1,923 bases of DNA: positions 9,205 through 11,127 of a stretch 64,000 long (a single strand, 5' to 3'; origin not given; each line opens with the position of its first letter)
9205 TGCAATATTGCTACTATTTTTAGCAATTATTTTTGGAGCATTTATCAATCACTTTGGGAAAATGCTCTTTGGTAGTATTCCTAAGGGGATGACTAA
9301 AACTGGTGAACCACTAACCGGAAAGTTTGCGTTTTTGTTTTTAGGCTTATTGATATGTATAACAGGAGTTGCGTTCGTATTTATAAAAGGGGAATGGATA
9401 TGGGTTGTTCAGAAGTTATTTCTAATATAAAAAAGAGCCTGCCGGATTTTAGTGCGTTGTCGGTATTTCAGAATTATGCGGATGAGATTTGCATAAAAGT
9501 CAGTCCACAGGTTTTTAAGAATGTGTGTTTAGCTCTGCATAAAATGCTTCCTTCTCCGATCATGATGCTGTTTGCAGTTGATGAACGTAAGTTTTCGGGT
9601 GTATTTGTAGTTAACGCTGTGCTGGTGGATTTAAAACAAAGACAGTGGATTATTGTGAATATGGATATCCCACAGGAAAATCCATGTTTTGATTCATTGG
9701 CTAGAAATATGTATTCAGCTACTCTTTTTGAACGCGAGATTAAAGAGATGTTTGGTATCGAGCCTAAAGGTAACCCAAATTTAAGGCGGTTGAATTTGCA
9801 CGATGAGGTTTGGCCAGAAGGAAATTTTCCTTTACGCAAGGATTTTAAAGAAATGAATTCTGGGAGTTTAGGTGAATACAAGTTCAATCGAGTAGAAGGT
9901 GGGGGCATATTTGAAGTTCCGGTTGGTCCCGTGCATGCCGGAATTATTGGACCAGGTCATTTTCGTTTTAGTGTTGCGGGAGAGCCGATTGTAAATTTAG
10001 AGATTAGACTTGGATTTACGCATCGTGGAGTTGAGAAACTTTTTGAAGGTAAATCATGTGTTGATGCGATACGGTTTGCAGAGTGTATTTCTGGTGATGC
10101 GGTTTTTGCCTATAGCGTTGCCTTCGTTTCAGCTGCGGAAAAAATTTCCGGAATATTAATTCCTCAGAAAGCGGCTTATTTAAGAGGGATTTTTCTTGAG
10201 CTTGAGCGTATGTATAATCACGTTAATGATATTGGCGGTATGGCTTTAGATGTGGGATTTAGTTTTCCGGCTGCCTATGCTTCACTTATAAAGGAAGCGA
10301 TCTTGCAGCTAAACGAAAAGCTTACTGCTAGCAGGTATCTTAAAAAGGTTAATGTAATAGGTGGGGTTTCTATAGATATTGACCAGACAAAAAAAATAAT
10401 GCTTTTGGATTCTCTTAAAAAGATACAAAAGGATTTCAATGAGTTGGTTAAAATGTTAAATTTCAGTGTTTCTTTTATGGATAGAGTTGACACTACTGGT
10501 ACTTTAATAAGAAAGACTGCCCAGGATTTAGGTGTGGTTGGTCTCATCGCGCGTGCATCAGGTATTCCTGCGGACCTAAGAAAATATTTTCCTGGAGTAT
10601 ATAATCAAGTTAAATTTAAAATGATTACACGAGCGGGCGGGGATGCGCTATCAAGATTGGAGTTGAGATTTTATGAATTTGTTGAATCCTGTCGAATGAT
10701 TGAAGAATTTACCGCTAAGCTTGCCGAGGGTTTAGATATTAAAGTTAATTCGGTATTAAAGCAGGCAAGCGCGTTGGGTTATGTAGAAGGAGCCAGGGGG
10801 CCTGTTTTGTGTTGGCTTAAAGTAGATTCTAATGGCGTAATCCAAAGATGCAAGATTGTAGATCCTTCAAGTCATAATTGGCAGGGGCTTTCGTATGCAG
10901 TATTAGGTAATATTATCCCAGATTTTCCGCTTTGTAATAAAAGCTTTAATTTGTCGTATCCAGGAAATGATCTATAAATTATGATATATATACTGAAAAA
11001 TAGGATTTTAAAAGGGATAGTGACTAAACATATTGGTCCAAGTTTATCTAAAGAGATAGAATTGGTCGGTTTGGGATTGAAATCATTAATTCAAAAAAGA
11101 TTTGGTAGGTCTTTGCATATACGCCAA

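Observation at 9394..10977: Hydrogenase-type large subunit with no NiFe-binding CxxC motifs: Ehr-like complex rather than a hydrogenase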

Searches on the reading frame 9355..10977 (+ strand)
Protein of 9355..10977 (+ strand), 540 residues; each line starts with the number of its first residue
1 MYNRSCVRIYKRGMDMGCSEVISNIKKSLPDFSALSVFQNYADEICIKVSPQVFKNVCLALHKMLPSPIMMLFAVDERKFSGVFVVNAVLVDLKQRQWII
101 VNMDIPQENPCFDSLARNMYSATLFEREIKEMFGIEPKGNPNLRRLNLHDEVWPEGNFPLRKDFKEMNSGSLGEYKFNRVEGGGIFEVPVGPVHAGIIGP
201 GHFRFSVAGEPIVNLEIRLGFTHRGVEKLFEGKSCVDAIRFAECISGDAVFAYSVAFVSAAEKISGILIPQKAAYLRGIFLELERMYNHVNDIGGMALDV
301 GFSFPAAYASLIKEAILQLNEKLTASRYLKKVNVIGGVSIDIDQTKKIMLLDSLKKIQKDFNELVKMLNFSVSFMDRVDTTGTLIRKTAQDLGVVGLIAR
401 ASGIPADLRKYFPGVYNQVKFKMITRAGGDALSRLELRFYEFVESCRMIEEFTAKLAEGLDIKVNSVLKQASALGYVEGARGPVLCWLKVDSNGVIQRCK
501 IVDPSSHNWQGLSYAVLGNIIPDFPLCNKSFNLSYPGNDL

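Call 4: search_protein_families(library=pfam, proteins=[window:9355-10977:+], max_evalue=0.01)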
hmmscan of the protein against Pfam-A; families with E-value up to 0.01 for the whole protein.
window:9355-10977:+ (540 aa): 3 families
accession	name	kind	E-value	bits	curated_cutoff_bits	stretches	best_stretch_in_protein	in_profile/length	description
PF00346.24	Complex1_49kDa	-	1.4e-34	119.9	24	2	299-460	1-163/271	Respiratory-chain NADH dehydrogenase, 49 Kd subunit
PF00329.25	Complex1_30kDa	-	1.5e-20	74.5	22.5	1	47-165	1-119/124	Respiratory-chain NADH dehydrogenase, 30 Kd subunit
PF00374.24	NiFeSe_Hases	-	1e-06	28.4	25.8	1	224-290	1-67/508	Nickel-dependent hydrogenase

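Call 5: search_protein_families(library=ncbifam, proteins=[window:9355-10977:+], max_evalue=0.01)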
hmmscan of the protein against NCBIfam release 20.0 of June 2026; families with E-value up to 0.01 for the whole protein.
window:9355-10977:+ (540 aa): 28 families (the best 25 are shown)
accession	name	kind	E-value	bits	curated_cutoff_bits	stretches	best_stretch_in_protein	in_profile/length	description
NF004739.1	PRK06075.1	equivalog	2.1e-58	197.9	360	1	187-459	2-275/384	NADH-quinone oxidoreductase subunit D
TIGR01962.1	NuoD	equivalog_domain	7.2e-50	170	459.35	1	189-460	6-278/386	NADH dehydrogenase (quinone) subunit D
NF009808.0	PRK13292.1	equivalog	2.2e-48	164.7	1156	1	83-461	295-684/791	NADH-quinone oxidoreductase subunit B/C/D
NF008974.0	PRK12322.1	equivalog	7.5e-43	146.9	522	1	188-523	9-349/366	NADH-quinone oxidoreductase subunit D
NF040602.1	F420_dehyd_FpoD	exception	1e-42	146.6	600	1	189-522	11-354/372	F420H2 dehydrogenase subunit FpoD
NF008728.0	PRK11742.1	equivalog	4.2e-42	144.3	840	2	190-459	219-489/598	NADH-quinone oxidoreductase subunit C/D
NF005649.0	PRK07415.1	equivalog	4.2e-35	121.5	583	1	188-459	13-286/394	NAD(P)H-quinone oxidoreductase subunit H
TIGR01961.1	NuoC_fam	subfamily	2.5e-13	50.6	122.45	1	67-165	25-119/122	NADH (or F420H2) dehydrogenase, subunit C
NF040611.1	F420_dehyd_FpoC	exception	2.7e-11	43.6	220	1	42-167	26-149/158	F420H2 dehydrogenase subunit FpoC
NF004734.0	PRK06074.2-1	equivalog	4.8e-10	39.7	169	1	77-167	64-152/164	NADH-quinone oxidoreductase subunit C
NF004735.0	PRK06074.2-2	equivalog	9.1e-10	38.7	176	1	50-166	34-148/158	NADH-quinone oxidoreductase subunit C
NF004733.0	PRK06074.1-5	equivalog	3e-07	30.3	225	1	69-165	58-150/203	NADH-quinone oxidoreductase subunit C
NF033181.1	NiFeSe_hydrog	equivalog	6.9e-07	28.5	600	1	218-289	32-103/507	nickel-dependent hydrogenase large subunit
NF006304.0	PRK08491.1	equivalog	1.7e-06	27.8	228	1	43-163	57-173/263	NADH-quinone oxidoreductase subunit C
NF005832.0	PRK07735.1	equivalog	2.1e-06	27.3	431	1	89-166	351-425/430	NADH-quinone oxidoreductase subunit C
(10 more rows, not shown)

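Call 8: search_solved_structures(query=window:9355-10977:+, max_evalue=0.001, show_alignments=3)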
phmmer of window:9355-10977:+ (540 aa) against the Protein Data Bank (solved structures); distinct sequences matched with E-value up to 0.001: 69 (the best 60 are shown).
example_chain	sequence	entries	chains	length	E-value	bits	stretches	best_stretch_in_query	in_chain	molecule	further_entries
7z0s_E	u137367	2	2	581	4.3e-58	200.6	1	66-535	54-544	Formate hydrogenlyase subunit 5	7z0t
7q5y_B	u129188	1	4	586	2.3e-36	128.9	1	190-457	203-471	NADH-quinone oxidoreductase subunit C/D 2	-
6cfw_L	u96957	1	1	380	8.9e-34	120.4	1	187-521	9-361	Membrane-bound hydrogenase subunit alpha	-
2fug_4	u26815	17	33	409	1e-30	110.3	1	186-459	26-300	NADH-quinone oxidoreductase chain 4 | NADH-QUINONE OXIDOREDUCTASE SUBUNIT 4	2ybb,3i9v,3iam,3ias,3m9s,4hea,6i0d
7eu3_H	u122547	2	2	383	9.1e-30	107.1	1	188-459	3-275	NAD(P)H-quinone oxidoreductase subunit H, chloroplastic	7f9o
7wfg_H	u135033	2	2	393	9.2e-29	103.8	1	180-454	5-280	NAD(P)H-quinone oxidoreductase subunit H, chloroplastic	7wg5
6gcs_C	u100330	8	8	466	1.6e-27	99.7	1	186-460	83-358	49-KDA PROTEIN (NUCM) | Subunit NUCM of NADH:Ubiquinone Oxidoreductase (Complex I) | NUCM protein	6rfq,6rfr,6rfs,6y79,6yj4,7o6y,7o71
6h8k_C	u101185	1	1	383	1.7e-27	99.6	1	186-460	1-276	NUCM protein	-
6hum_H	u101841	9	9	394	1.9e-27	99.5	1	188-452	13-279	NAD(P)H-quinone oxidoreductase subunit H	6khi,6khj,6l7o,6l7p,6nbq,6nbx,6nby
8e73_S2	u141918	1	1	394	2e-27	99.4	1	186-460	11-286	NDUS2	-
8bpx_D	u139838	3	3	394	3.2e-27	98.7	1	186-460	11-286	NADH dehydrogenase [ubiquinone] iron-sulfur protein 2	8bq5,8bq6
7aqr_D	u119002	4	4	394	3.8e-27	98.5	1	186-460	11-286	NADH dehydrogenase subunit 7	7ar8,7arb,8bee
7ar7_D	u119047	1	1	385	4.4e-27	98.3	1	187-460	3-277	NADH dehydrogenase [ubiquinone] iron-sulfur protein 2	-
6x89_S2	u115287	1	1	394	5.4e-27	98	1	190-460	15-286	NDUS2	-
9grx_H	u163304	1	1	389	5.8e-27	97.9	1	188-453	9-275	NAD(P)H-quinone oxidoreductase subunit H, chloroplastic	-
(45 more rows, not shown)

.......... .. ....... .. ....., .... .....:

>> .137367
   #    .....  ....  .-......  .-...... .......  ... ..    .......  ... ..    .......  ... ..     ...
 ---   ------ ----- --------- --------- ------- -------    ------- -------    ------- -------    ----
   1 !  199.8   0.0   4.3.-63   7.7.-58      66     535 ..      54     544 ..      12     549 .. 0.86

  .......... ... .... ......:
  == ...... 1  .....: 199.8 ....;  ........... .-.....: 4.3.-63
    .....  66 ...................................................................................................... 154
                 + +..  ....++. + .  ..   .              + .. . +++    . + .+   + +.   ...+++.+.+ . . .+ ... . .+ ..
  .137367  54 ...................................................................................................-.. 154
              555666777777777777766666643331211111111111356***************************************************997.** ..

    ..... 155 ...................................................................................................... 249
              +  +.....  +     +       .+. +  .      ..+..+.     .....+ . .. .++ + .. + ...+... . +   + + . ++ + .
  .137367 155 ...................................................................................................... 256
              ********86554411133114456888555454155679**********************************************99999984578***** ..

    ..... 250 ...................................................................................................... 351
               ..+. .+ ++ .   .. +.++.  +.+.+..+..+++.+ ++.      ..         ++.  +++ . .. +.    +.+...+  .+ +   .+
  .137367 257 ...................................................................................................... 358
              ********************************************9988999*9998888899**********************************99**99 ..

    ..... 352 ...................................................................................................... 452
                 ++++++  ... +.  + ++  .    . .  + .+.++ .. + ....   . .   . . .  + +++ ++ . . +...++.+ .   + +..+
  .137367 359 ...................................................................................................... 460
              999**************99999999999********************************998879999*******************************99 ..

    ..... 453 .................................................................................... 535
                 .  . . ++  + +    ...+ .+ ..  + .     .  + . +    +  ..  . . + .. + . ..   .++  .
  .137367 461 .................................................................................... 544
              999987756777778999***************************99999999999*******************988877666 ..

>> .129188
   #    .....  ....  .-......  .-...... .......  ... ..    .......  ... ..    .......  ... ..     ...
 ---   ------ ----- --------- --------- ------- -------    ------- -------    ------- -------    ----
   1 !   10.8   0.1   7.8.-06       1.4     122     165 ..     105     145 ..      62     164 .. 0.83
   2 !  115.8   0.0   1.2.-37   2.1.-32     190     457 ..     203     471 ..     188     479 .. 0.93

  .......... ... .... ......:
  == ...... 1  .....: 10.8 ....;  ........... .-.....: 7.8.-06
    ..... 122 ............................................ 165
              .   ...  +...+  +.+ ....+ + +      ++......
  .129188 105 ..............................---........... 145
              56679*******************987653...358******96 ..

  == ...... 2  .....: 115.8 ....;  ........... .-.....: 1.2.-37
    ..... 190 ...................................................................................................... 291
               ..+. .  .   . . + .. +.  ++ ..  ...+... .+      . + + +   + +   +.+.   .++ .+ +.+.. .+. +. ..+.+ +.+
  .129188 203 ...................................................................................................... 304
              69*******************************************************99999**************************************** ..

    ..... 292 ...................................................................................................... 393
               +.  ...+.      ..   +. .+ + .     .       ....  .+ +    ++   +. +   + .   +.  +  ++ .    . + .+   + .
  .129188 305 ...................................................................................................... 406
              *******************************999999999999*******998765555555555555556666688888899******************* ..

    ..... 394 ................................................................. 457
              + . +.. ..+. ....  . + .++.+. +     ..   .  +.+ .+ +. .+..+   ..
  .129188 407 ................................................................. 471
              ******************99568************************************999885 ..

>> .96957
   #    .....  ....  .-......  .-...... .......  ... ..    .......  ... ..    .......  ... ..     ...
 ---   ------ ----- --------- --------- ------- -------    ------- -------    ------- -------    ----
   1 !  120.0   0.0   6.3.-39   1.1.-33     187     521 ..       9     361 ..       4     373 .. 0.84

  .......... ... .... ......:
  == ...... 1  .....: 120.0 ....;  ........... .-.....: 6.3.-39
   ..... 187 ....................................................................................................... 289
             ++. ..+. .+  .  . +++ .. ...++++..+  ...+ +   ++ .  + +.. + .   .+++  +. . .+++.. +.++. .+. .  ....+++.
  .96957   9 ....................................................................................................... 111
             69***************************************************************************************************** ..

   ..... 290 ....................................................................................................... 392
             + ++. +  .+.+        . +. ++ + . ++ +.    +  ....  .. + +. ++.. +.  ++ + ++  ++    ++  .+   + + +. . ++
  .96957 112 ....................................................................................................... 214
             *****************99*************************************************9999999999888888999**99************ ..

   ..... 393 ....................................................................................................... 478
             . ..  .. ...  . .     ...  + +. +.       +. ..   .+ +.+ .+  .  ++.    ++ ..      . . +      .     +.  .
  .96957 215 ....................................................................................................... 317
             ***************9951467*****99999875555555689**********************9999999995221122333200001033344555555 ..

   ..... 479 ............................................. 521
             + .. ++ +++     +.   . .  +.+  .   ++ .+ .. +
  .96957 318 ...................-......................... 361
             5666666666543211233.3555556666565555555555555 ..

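Call 9: find_homologous_proteins(query=window:9355-10977:+, max_evalue=1e-10)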
Query window:9355-10977:+ (540 aa): 7028 proteins with E <= 1e-10 among 8000 candidates; the best 120 are listed.
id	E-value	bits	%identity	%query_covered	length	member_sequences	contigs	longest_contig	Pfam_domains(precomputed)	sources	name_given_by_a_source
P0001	0.0e+0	1190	100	97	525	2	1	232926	PF00374.25,PF00329.26,PF00346.25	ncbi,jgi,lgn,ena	ncbi:MAG: NADH-quinone oxidoreductase subunit C [Candidatus Omnitrophota bacterium]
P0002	0.0e+0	1032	85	97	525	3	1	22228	PF00329.26,PF00346.25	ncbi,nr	ncbi:MAG: NADH-quinone oxidoreductase subunit C [Candidatus Omnitrophica bacterium]|nr:NADH-quinone 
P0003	0.0e+0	1029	86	97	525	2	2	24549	PF00374.25,PF00329.26,PF00346.25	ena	-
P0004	0.0e+0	1012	83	97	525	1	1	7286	PF00374.25,PF00329.26,PF00346.25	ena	-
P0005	0.0e+0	1010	84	97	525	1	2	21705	PF00329.26,PF00346.25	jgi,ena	-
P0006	6.8e-295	997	83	97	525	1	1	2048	PF00329.26,PF00346.25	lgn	-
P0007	2.5e-294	995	82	97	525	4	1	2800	PF00329.26,PF00346.25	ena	-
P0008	1.9e-291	986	81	97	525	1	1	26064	PF00374.25,PF00329.26,PF00346.25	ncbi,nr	ncbi:MAG: NADH-quinone oxidoreductase subunit C [Candidatus Omnitrophica bacterium]|nr:NADH-quinone 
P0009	1.2e-289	980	82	97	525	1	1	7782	PF00329.26,PF00346.25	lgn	-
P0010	1.1e-286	970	81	97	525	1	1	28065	PF00329.26,PF00346.25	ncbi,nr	ncbi:MAG: NADH-quinone oxidoreductase subunit C [Candidatus Omnitrophica bacterium]|nr:NADH-quinone 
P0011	1.8e-286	969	81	97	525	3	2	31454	PF00329.26,PF00346.25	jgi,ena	-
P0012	5.0e-281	951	78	97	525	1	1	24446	PF00329.26,PF00346.25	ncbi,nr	ncbi:MAG: NADH-quinone oxidoreductase subunit C [Candidatus Omnitrophica bacterium]|nr:NADH-quinone 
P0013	2.5e-275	932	78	97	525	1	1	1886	PF00374.25,PF00329.26,PF00346.25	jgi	jgi:Ni,Fe-hydrogenase III large subunit/Ni,Fe-hydrogenase III component G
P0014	1.8e-272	923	77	97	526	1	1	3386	PF00374.25,PF00329.26,PF00346.25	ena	-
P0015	5.0e-272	921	77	97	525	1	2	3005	PF00329.26,PF00346.25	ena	-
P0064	1.8e-249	847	70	97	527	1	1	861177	PF00329.26,PF00346.25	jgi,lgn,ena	-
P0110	2.6e-244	830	66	97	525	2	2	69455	PF00329.26,PF00346.25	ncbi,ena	-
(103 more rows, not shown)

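Call 30: find_encoding_contigs(protein=P0001, flank=10000, max_places=3)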
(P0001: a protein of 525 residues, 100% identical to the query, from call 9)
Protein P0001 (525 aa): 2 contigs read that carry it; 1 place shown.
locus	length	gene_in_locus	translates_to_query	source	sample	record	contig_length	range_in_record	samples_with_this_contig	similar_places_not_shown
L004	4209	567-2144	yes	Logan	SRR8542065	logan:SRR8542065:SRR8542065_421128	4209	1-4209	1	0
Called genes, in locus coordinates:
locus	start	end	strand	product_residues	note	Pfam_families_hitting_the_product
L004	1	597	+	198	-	?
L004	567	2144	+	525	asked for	PF00329:Complex1_30kDa, PF00374:NiFeSe_Hases (faint), PF00346:Complex1_49kDa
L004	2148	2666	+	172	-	PF01058:Oxidored_q6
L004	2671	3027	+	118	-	PF04342:DMT_6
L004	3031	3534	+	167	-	-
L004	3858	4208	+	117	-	?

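Call 31: find_encoding_contigs(protein=P0064, flank=10000, max_places=2)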
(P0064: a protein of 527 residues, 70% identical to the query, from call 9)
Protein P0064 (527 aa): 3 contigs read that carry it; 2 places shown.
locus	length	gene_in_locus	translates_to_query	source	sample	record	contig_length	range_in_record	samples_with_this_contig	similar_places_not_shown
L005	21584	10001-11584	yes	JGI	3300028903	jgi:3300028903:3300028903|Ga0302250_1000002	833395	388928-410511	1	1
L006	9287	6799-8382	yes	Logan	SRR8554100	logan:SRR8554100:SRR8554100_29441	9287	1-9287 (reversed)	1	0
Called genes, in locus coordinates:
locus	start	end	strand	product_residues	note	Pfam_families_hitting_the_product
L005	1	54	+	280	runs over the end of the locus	PF05681:Fumerase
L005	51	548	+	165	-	PF05683:Fumerase_C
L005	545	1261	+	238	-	PF01138:RNase_PH, PF03725:RNase_PH_C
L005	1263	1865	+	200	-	PF01725:Ham1p_like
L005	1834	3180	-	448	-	-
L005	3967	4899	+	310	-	PF05359:DUF748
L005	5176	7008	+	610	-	PF00662:Proton_antipo_N (weak), PF00361:Proton_antipo_M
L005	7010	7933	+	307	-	PF00146:NADHdh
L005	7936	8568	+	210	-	-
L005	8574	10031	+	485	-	PF00662:Proton_antipo_N (weak), PF00361:Proton_antipo_M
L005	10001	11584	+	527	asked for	PF00329:Complex1_30kDa, PF00346:Complex1_49kDa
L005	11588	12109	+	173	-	PF01058:Oxidored_q6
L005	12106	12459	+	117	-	PF04342:DMT_6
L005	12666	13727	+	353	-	PF21088:MS_channel_1st (weak), PF00924:MS_channel_2nd, PF21082:MS_channel_3rd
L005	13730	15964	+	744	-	PF00982:Glyco_transf_20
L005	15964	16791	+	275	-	PF02358:Trehalose_PPase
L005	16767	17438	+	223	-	PF19027:DUF5752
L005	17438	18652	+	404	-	PF21269:TreT_GT1, PF20706:GT4-conflict, PF00534:Glycos_transf_1, PF13692:Glyco_trans_1_4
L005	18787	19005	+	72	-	PF04014:MazE_antitoxin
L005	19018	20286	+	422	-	PF02321:OEP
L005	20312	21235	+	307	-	PF00364:Biotin_lipoyl (faint), PF25917:BSH_RND, PF25973:BSH_CzcB, PF25990:Beta-barrel_YknX (faint), PF25967:RND-MFP_C (weak), PF25975:CzcB_C (weak), PF25989:YknX_C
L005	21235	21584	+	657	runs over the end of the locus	PF00005:ABC_tran, PF02463:SMC_N (faint), PF13304:AAA_21 (faint), PF12704:MacB_PCD, PF02687:FtsX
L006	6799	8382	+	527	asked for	PF00329:Complex1_30kDa, PF00346:Complex1_49kDa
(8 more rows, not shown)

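Call 32: find_encoding_contigs(protein=P0110, flank=10000, max_places=2)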
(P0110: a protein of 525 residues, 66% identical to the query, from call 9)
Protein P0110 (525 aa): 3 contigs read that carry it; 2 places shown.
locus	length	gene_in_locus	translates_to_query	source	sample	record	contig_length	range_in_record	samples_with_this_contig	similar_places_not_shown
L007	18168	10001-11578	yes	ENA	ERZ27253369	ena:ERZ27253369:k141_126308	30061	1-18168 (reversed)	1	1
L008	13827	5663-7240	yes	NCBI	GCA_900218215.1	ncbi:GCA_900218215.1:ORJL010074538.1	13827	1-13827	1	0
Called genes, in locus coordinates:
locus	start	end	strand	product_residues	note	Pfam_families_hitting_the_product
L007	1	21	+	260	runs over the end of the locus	-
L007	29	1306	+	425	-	PF04851:ResIII, PF00270:DEAD, PF00271:Helicase_C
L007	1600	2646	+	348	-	PF01758:SBF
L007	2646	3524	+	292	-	PF09924:LPG_synthase_C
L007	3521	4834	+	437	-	PF01554:MatE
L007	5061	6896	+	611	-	PF00662:Proton_antipo_N (weak), PF00361:Proton_antipo_M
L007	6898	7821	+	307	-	PF00146:NADHdh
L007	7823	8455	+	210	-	-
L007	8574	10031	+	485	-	PF00662:Proton_antipo_N (weak), PF00361:Proton_antipo_M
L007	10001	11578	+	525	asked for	PF00329:Complex1_30kDa, PF00346:Complex1_49kDa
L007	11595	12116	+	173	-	PF01058:Oxidored_q6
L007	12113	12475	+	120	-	PF04342:DMT_6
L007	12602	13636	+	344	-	PF00989:PAS, PF13426:PAS_9, PF01590:GAF, PF13185:GAF_2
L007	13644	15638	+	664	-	PF02518:HATPase_c, PF14501:HATPase_c_5 (weak)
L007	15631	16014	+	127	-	PF23198:PDE8A_N (weak), PF00072:Response_reg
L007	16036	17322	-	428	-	PF01943:Polysacc_synt, PF13440:Polysacc_synt_3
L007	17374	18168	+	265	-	?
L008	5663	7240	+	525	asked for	PF00329:Complex1_30kDa, PF00346:Complex1_49kDa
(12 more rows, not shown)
